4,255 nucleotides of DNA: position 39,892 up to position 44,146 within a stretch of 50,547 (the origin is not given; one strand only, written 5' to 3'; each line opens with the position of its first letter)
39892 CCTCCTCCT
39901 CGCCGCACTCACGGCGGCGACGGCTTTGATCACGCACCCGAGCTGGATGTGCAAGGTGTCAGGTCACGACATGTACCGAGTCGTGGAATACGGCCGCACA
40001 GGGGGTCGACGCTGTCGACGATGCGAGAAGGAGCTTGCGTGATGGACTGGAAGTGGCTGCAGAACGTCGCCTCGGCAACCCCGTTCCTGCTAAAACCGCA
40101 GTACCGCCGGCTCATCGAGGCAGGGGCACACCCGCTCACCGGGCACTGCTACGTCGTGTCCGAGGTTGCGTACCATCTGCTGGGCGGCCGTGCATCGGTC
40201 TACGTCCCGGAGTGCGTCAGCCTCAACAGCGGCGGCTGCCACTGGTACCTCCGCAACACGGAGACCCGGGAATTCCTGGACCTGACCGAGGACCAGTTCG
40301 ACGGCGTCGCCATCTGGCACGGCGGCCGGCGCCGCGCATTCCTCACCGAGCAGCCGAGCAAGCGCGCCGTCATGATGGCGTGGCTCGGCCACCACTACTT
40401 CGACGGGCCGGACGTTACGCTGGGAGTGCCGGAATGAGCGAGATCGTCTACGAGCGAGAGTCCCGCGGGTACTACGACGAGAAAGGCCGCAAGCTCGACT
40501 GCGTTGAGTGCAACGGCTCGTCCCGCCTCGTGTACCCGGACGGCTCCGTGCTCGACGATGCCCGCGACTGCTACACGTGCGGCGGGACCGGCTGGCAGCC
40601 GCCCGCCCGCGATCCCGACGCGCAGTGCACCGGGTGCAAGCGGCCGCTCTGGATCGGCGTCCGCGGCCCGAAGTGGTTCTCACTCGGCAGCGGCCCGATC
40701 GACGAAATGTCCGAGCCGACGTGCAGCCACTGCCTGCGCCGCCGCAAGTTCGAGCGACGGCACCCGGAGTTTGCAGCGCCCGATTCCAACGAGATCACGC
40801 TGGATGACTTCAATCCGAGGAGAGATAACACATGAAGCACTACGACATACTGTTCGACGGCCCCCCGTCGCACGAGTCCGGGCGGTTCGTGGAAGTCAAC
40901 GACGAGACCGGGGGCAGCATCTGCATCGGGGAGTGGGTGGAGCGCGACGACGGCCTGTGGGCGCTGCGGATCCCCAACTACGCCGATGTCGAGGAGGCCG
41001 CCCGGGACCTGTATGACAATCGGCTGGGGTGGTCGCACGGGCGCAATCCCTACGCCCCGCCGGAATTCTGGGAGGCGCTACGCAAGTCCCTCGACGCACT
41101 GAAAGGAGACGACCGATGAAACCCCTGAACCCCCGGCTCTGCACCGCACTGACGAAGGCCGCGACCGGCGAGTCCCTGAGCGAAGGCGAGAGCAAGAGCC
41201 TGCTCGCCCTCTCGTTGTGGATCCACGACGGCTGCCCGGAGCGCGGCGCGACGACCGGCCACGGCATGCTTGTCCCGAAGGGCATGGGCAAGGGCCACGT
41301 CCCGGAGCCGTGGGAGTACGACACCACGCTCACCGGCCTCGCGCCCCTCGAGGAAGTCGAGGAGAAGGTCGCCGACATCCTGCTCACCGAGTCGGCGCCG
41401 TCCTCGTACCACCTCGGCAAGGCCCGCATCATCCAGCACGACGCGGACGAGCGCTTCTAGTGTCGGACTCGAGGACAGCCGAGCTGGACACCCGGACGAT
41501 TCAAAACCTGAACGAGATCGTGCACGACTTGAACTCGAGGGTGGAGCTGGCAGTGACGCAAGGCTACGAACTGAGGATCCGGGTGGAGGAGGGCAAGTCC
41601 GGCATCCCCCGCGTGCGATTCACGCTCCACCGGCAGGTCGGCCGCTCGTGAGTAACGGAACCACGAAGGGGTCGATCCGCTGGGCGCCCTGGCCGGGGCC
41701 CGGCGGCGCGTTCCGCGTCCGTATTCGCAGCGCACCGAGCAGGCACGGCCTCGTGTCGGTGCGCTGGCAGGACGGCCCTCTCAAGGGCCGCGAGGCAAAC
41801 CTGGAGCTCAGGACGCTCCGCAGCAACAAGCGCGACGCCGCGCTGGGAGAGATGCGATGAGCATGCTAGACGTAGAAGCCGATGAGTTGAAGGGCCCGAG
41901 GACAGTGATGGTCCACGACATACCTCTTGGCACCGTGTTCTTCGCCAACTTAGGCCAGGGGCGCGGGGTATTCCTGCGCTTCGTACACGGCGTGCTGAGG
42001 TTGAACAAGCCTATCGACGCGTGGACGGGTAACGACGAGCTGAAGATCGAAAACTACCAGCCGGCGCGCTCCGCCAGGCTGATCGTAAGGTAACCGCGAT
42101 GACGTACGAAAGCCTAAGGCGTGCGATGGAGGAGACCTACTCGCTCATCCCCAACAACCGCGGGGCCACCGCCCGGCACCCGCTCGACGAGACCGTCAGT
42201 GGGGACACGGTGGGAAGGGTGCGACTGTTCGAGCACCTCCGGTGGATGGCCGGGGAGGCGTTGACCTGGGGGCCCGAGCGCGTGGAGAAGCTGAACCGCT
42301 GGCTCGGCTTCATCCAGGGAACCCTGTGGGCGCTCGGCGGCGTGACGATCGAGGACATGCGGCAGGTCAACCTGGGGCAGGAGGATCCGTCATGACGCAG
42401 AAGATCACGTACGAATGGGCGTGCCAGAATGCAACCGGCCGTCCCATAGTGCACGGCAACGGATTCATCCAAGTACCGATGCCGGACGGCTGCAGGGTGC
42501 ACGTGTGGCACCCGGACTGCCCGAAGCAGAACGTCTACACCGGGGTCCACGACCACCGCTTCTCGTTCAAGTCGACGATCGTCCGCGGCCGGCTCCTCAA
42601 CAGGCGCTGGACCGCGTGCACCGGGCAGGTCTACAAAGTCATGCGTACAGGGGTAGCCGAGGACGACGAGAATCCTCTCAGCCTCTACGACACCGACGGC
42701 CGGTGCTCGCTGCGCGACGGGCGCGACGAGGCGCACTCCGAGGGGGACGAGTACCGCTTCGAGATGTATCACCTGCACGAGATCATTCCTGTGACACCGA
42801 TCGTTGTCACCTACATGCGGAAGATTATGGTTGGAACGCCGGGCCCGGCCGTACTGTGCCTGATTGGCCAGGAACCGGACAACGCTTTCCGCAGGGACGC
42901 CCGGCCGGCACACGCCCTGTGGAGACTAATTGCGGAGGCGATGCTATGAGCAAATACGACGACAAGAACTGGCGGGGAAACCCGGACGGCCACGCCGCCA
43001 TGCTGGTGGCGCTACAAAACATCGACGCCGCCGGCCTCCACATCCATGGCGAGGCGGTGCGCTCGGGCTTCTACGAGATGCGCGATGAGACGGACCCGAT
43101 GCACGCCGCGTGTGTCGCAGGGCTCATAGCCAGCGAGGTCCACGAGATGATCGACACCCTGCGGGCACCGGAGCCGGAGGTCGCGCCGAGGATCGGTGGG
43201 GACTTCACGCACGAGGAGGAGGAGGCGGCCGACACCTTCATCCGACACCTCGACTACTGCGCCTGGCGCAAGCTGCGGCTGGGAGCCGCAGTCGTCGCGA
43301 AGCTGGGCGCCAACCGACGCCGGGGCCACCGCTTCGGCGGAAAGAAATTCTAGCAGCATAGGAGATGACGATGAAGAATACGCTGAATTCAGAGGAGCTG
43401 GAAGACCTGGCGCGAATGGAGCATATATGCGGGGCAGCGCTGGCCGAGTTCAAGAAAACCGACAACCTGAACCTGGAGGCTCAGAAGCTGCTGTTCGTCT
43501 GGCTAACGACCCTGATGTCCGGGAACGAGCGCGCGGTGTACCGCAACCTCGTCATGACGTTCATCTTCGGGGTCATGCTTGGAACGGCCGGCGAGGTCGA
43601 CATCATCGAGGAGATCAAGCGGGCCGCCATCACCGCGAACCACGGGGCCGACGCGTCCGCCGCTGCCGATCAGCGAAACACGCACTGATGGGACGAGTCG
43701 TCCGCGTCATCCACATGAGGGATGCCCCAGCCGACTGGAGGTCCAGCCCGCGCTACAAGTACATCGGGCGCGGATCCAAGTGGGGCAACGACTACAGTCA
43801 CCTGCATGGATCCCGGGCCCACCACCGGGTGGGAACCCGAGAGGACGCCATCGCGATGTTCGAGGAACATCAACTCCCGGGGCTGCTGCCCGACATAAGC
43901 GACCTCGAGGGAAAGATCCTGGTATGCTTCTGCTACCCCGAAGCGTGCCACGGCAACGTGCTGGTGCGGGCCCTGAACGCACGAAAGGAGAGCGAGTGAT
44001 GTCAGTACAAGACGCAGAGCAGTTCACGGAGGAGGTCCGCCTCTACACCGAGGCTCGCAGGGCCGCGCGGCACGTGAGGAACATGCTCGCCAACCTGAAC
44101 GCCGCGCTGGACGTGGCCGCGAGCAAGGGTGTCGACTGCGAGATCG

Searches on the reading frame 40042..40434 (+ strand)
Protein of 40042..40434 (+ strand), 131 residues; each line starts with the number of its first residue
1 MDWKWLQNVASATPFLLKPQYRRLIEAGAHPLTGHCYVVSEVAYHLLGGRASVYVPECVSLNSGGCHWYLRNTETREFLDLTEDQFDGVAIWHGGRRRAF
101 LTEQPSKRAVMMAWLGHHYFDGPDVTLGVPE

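Call 28: search_protein_families(library=pfam, proteins=[window:40042-40434:+], max_evalue=0.01)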
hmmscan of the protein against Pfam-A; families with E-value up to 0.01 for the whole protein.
window:40042-40434:+ (131 aa): 1 family
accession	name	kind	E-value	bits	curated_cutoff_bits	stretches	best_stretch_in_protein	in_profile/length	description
PF24585.1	YunG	-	0.00014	22.5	27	1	30-92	29-84/116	YunG protein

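Call 99: search_protein_families(library=phrogs, proteins=[window:40042-40434:+], max_evalue=0.001)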
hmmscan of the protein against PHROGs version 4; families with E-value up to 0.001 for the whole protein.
window:40042-40434:+ (131 aa): 1 family
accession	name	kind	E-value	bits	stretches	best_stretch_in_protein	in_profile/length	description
phrog_12251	-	unknown function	4.4e-17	63.5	1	10-111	13-115/224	-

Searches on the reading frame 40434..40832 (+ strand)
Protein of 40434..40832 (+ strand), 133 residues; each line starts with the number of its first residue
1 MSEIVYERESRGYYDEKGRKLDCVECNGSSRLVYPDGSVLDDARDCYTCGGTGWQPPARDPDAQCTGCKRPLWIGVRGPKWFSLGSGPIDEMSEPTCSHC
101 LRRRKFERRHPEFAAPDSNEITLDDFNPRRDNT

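Call 28: search_protein_families(library=pfam, proteins=[window:40434-40832:+], max_evalue=0.01)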
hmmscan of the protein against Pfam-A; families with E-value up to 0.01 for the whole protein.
window:40434-40832:+ (133 aa): 1 family
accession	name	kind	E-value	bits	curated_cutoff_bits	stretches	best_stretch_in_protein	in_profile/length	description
PF00684.25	DnaJ_CXXCXGXG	-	0.00063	20.4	32.7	1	15-69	9-62/65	DnaJ central domain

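Call 99: search_protein_families(library=phrogs, proteins=[window:40434-40832:+], max_evalue=0.001)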
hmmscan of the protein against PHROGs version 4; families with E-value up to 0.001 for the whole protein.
window:40434-40832:+ (133 aa): 0 families

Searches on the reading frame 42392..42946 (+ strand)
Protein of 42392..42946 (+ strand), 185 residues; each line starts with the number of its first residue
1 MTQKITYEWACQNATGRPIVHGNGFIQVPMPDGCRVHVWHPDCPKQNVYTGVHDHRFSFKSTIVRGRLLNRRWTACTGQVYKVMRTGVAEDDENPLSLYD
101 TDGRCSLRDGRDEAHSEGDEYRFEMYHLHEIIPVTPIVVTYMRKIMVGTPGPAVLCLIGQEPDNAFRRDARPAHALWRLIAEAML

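Call 28: search_protein_families(library=pfam, proteins=[window:42392-42946:+], max_evalue=0.01)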
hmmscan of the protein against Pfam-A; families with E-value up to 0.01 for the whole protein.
window:42392-42946:+ (185 aa): 0 families

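Call 99: search_protein_families(library=phrogs, proteins=[window:42392-42946:+], max_evalue=0.001)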
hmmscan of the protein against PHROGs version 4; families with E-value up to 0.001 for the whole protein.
window:42392-42946:+ (185 aa): 1 family
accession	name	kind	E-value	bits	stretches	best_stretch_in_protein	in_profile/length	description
phrog_4784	-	unknown function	2.1e-22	81.5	1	20-183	14-183/195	-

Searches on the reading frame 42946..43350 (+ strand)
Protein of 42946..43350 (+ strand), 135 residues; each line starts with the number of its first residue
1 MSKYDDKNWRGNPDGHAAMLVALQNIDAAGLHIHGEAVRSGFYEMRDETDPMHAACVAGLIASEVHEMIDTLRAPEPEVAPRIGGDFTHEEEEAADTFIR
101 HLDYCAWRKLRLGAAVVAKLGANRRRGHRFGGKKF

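Call 28: search_protein_families(library=pfam, proteins=[window:42946-43350:+], max_evalue=0.01)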
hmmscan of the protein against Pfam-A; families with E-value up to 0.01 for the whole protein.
window:42946-43350:+ (135 aa): 0 families

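Call 99: search_protein_families(library=phrogs, proteins=[window:42946-43350:+], max_evalue=0.001)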
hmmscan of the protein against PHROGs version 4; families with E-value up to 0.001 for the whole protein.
window:42946-43350:+ (135 aa): 2 families
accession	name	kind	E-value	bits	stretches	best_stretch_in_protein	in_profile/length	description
phrog_3301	-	other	1.5e-09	39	1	4-133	31-167/169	pyrophosphatase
phrog_5658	-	other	0.00055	20.3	0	32-126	310-405/421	pyrophosphatase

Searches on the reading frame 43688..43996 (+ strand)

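Call 28: search_protein_families(library=pfam, proteins=[window:43688-43996:+], max_evalue=0.01)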
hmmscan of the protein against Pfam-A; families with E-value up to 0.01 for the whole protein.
window:43688-43996:+ (103 aa): 1 family
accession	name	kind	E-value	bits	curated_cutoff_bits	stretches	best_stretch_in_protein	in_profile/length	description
PF14216.11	DUF4326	-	2.3e-14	54.2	25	1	16-93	5-81/82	Domain of unknown function (DUF4326)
